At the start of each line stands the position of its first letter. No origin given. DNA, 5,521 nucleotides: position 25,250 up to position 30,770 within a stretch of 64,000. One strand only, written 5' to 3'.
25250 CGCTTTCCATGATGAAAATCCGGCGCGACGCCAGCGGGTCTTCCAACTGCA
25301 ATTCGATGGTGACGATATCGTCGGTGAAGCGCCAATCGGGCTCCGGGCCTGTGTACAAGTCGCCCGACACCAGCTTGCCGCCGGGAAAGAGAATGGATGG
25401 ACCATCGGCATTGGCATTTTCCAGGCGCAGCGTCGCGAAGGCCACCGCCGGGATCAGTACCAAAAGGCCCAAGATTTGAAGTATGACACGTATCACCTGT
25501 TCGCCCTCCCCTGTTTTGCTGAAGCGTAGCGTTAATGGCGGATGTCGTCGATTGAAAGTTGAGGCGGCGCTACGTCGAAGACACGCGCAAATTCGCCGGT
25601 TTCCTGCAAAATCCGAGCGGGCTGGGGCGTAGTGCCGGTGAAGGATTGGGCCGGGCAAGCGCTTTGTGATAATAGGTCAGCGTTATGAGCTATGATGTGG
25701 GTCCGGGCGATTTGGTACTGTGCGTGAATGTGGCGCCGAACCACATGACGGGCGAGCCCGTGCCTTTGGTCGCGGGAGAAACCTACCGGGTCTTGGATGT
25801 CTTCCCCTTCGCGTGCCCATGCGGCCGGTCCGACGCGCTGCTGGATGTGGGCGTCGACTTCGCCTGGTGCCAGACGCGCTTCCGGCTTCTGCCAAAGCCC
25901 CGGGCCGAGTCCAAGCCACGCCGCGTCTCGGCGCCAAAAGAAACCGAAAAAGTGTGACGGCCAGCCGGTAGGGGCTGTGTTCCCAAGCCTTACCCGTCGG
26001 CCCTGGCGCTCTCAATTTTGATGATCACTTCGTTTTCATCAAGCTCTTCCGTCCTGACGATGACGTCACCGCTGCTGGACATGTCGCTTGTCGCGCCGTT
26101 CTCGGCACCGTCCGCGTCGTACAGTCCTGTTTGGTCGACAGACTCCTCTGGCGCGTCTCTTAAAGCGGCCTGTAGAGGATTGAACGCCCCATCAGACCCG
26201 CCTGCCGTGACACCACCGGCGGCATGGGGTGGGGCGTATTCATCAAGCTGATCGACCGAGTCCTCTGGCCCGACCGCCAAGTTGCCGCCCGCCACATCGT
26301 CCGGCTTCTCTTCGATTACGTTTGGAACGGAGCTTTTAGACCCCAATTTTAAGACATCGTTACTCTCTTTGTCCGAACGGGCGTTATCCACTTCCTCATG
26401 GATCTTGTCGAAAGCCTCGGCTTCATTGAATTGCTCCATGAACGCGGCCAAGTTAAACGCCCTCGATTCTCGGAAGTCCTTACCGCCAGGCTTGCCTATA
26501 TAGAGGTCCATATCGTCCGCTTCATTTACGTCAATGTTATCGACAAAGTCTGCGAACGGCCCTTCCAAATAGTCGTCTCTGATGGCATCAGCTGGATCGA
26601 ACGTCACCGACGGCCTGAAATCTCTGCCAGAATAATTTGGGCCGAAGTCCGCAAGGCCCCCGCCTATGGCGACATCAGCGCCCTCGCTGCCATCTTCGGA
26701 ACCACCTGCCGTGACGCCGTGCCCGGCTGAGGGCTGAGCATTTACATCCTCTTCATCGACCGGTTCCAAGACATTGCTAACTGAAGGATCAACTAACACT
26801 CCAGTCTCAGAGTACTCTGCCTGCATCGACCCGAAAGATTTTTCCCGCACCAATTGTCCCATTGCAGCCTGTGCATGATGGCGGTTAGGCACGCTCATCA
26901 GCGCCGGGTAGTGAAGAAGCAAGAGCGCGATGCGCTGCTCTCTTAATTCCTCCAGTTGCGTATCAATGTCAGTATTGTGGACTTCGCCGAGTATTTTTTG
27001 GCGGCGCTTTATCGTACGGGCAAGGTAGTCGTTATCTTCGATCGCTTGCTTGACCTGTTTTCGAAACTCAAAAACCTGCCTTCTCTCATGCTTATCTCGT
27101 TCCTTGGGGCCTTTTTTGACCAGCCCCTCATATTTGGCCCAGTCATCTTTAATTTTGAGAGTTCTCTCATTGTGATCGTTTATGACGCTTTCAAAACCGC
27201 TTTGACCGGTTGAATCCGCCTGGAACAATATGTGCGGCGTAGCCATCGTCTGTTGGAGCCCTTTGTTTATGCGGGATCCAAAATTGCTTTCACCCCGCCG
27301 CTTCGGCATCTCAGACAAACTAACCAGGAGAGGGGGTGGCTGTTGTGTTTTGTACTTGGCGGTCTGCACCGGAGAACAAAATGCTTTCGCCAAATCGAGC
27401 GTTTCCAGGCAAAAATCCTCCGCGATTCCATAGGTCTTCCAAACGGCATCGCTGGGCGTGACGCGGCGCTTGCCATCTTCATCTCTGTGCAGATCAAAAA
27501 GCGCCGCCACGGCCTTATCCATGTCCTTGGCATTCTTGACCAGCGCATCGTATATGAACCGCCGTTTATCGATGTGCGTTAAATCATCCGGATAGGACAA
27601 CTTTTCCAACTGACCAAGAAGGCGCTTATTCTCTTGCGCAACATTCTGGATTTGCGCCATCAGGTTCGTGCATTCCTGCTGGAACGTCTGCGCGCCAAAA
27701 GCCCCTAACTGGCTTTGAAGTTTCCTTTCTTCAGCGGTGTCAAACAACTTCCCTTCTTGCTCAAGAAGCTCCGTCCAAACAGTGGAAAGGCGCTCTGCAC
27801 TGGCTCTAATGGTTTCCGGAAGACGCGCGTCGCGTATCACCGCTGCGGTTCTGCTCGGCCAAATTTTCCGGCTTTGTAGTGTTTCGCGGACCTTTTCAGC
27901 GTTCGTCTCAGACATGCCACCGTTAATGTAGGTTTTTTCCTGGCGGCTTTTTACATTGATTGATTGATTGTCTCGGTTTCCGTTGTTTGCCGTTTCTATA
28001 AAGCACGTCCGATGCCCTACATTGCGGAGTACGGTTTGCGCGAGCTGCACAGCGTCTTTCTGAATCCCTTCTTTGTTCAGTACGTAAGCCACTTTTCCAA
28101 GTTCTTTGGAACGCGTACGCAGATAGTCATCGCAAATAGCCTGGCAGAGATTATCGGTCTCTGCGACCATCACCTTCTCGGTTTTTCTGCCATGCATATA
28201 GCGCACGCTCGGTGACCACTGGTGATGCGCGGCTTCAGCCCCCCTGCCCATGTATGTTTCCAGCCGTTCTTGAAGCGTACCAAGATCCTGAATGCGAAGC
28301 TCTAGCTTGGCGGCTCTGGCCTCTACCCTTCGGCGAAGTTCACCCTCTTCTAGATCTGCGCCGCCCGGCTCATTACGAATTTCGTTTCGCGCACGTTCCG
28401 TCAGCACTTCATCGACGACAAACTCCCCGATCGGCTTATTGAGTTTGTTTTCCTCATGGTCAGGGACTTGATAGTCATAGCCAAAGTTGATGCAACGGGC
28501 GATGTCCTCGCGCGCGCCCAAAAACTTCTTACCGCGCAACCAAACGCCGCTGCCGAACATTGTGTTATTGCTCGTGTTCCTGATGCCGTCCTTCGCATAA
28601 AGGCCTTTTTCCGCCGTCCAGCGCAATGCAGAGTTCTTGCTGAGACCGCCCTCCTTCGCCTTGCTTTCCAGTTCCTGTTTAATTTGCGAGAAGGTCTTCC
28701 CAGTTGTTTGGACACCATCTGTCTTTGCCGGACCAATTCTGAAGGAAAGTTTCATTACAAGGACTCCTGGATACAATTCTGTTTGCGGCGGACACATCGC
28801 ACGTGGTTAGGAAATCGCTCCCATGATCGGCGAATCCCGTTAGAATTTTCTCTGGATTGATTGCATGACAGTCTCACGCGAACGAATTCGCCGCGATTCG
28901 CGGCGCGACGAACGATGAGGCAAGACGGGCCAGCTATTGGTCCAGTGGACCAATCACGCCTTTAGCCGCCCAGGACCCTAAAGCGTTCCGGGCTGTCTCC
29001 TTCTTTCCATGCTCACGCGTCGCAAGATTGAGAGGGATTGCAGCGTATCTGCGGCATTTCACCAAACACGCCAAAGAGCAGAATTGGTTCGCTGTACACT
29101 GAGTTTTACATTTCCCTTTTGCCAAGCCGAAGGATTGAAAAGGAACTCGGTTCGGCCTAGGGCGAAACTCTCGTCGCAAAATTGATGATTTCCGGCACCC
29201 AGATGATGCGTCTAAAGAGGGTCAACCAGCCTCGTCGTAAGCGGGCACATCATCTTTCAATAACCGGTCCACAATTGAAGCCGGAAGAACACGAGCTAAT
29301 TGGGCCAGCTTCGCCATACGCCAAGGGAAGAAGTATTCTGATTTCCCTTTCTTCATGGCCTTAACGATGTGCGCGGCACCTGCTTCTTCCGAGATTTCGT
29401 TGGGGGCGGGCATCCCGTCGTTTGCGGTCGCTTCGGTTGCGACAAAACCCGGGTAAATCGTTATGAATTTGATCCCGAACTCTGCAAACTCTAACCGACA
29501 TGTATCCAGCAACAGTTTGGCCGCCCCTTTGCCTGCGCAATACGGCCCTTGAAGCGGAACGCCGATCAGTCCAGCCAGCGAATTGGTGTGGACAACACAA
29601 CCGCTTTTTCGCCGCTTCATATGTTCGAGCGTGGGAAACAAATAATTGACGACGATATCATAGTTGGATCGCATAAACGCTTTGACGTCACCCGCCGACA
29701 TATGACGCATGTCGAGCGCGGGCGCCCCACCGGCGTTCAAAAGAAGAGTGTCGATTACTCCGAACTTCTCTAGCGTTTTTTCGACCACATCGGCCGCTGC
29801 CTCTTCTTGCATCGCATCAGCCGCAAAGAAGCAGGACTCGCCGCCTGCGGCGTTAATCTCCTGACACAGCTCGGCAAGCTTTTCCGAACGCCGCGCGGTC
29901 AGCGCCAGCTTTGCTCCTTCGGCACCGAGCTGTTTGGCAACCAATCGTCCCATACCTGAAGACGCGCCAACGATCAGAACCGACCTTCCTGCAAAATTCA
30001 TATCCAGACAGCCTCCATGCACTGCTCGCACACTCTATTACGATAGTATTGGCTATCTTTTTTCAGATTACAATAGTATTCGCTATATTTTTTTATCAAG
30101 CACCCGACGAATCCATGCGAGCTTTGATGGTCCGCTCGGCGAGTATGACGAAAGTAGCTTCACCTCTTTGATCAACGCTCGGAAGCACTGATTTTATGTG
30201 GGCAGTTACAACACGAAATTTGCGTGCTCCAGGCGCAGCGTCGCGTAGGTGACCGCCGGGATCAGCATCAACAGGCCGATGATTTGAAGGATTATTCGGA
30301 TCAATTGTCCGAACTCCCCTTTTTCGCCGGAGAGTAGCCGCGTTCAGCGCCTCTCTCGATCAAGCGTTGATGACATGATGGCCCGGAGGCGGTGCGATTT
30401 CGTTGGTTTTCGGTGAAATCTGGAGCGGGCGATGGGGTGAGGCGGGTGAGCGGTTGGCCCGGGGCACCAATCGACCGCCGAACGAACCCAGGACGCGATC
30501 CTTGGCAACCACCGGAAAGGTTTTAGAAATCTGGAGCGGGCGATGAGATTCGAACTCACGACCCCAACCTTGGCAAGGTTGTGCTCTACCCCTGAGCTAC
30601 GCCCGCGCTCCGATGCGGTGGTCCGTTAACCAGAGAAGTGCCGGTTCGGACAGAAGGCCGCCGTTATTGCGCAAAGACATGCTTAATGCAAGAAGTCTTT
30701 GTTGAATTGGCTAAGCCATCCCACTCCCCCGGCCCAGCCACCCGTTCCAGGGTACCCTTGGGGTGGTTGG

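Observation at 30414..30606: tRNA-Gly(GCC) with its 3' terminal 20 bp duplicated 110 bp away: att-site scar of an integrative element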

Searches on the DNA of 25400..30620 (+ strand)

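Call 52: search_dna_similar(query=window:25400-30620:+, collection=plasmids, mode=distant, max_rows=10)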
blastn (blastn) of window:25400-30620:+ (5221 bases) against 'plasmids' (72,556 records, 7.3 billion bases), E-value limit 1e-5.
Records with a match: 209; places in all: 290; records where one place covers at least 80% of the query: 0.
Best place of each record, by identity: 90-95% 38; 80-90% 157; 60-80% 14.
By first word of the organism name: Priestia 51; Azospirillum 27; Bacillus 21; Escherichia 12; Clostridioides 11; Burkholderia 6; Salmonella 6; Klebsiella 5; Listeria 5; Sinorhizobium 4; and 41 more.
By predicted mobility (MOB-suite, as given by PLSDB): non-mobilizable 190; mobilizable 11; conjugative 8.
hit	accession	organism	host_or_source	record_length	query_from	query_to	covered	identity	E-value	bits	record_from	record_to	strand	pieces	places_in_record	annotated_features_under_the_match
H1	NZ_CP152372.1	Burkholderia ambifaria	Atractylodes lancea,rhizosphere microbe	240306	3968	4338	7%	69.9%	4e-33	152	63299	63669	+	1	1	SDR family NAD(P)-dependent oxidoreductase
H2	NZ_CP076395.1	Sphingopyxis indica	Single cell,HCH dumpsite soil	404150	5127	5210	2%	92.9%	5e-25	125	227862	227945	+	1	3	none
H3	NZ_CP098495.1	Qipengyuania citrea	whole organism,South China Sea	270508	5126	5207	2%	92.7%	7e-24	122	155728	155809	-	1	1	none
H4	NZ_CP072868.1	Rhizobium sp. NLR16a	lentil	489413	5126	5207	2%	92.7%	8e-23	118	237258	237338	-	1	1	none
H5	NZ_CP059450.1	Azospirillum brasilense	Prokaryotes,soil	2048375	5129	5209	2%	93.8%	2e-24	124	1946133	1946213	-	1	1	none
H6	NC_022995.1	Burkholderia sp. M701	-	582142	5116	5208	2%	81.3%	5e-13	87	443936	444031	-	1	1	none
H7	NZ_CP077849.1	Acinetobacter baumannii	Homo sapiens,Rectal swab_P28_BU14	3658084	5120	5207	2%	85.4%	8e-17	100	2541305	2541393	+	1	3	none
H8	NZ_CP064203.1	Acinetobacter baumannii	Homo sapiens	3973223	5120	5207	2%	85.4%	8e-17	100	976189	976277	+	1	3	none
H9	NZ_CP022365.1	Azospirillum sp. TSH58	single cell,paddy soils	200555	5132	5209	1%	94.9%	2e-24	123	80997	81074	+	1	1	none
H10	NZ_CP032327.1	Azospirillum argentinense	soil sample,Agricultural field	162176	5132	5209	1%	94.9%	2e-24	123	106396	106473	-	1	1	none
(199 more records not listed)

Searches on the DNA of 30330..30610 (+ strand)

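Call 42: search_rna_families(source=window, start=30330, end=30535, threshold=evalue, max_evalue=10, show_alignments=2)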
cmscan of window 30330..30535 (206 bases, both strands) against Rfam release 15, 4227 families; matches with E-value up to 10: 2.
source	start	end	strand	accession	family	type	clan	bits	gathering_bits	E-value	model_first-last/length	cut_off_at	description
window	30433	30491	+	RF03417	mir-343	Gene; miRNA;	-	16.1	70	0.59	1-70/70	no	mir-343 microRNA precursor family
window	30428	30483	+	RF01124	sR36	Gene; snRNA; snoRNA; CD-box;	-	9.6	55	3.3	1-55/55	no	Small nucleolar RNA sR36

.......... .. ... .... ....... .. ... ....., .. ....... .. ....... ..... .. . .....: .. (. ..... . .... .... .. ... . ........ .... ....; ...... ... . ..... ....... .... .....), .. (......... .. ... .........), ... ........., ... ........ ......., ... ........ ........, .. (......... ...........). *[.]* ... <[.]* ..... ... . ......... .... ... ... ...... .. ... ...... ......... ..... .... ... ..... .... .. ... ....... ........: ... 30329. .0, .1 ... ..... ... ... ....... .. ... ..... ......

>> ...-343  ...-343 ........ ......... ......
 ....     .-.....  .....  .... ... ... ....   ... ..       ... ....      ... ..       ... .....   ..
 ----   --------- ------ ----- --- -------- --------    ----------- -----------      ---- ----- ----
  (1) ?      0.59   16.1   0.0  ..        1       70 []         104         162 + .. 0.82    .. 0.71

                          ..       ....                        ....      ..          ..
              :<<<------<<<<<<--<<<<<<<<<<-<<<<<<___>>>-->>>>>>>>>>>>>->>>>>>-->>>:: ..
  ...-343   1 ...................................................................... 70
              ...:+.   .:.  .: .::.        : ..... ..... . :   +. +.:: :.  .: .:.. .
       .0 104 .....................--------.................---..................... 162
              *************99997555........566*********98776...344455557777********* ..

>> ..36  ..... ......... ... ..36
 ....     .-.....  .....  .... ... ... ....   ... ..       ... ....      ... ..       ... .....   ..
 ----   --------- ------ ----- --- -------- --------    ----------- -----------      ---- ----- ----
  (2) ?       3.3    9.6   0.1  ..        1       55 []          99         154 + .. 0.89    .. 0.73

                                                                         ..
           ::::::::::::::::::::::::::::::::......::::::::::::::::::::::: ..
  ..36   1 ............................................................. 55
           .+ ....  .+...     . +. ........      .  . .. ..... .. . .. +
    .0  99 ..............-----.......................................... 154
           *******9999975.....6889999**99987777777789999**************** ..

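Call 53: search_dna_similar(query=window:30339-30610:+, collection=phages, mode=distant, max_rows=15, max_evalue=0.01)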
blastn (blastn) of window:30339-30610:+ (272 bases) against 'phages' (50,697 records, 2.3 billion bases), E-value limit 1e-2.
Records with a match: 119; places in all: 128; records where one place covers at least 80% of the query: 0.
Best place of each record, by identity: 90-95% 5; 80-90% 58; 60-80% 56.
By first word of the organism name: Mycobacterium 20; Vibrio 17; Caulobacter 16; Bacillus 10; Bacteriophage 8; Aeromonas 8; Acinetobacter 7; Salmonella 5; Erwinia 5; Ralstonia 3; and 15 more.
By host as written in the record: - 21; Mycobacterium smegmatis mc2 155 17; Bacillus subtilis BEST7003 5; Aeromonas salmonicida 5; Caulobacter vibrioides CB15 4; Caulobacter crescentus 4; Caulobacter vibrioides 4; Homo sapiens 3; and 38 more.
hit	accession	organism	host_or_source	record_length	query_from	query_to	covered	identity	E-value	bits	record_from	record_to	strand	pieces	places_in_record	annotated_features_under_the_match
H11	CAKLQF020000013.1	Acinetobacter phage MD-2021a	not known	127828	190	269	29%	87.7%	1e-18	99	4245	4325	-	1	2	tRNA-Gly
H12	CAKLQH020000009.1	Acinetobacter phage MD-2021a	not known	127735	190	269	29%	87.7%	1e-18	99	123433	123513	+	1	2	tRNA-Gly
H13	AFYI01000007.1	Salmonella enterica subsp. enterica serovar Infantis str. ...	Homo sapiens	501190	189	268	29%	85.2%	6e-16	90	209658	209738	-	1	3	tRNA-Gly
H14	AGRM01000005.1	Salmonella enterica subsp. houtenae str. ATCC BAA-1581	Homo sapiens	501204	189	268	29%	85.2%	6e-16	90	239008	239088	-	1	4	tRNA-Gly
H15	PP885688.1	Tunturiibacter phage Tunturi_5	Tunturiibacter psychrotolerans X4BP1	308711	188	268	30%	84.0%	2e-14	85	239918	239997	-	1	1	none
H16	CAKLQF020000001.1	Acinetobacter phage MD-2021a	not known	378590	194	268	28%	86.8%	6e-16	90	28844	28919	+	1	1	tRNA-Gly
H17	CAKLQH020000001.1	Acinetobacter phage MD-2021a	not known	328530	194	268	28%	86.8%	6e-16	90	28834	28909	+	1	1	tRNA-Gly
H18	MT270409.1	Phaeobacter phage MD18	Phaeobacter inhibens DSM 17395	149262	194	268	28%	85.5%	2e-14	85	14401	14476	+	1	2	tRNA-Gly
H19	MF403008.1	Agrobacterium phage Atu_ph07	Agrobacterium tumefaciens C58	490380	187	268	30%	78.0%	2e-9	68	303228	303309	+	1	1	none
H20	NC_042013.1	Agrobacterium phage Atu_ph07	Agrobacterium tumefaciens C58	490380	187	268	30%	78.0%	2e-9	68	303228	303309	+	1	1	none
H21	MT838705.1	Bacteriophage sp.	human fecal samples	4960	194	269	28%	83.1%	4e-12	78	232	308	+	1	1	record has no annotation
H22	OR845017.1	Staphylococcus phage SA 1306 Kay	Staphylococcus aureus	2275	186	262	28%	81.8%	4e-12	77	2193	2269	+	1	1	record has no annotation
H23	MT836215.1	Bacteriophage sp.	human fecal samples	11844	196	268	27%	84.9%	8e-14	83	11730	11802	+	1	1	record has no annotation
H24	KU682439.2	Stenotrophomonas phage vB_SmaS-DLP_6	Stenotrophomonas maltophilia D1571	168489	194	268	28%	82.7%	4e-12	78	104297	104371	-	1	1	tRNA-Gly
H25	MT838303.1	Bacteriophage sp.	human fecal samples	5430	197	271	28%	81.6%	2e-10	72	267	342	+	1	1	record has no annotation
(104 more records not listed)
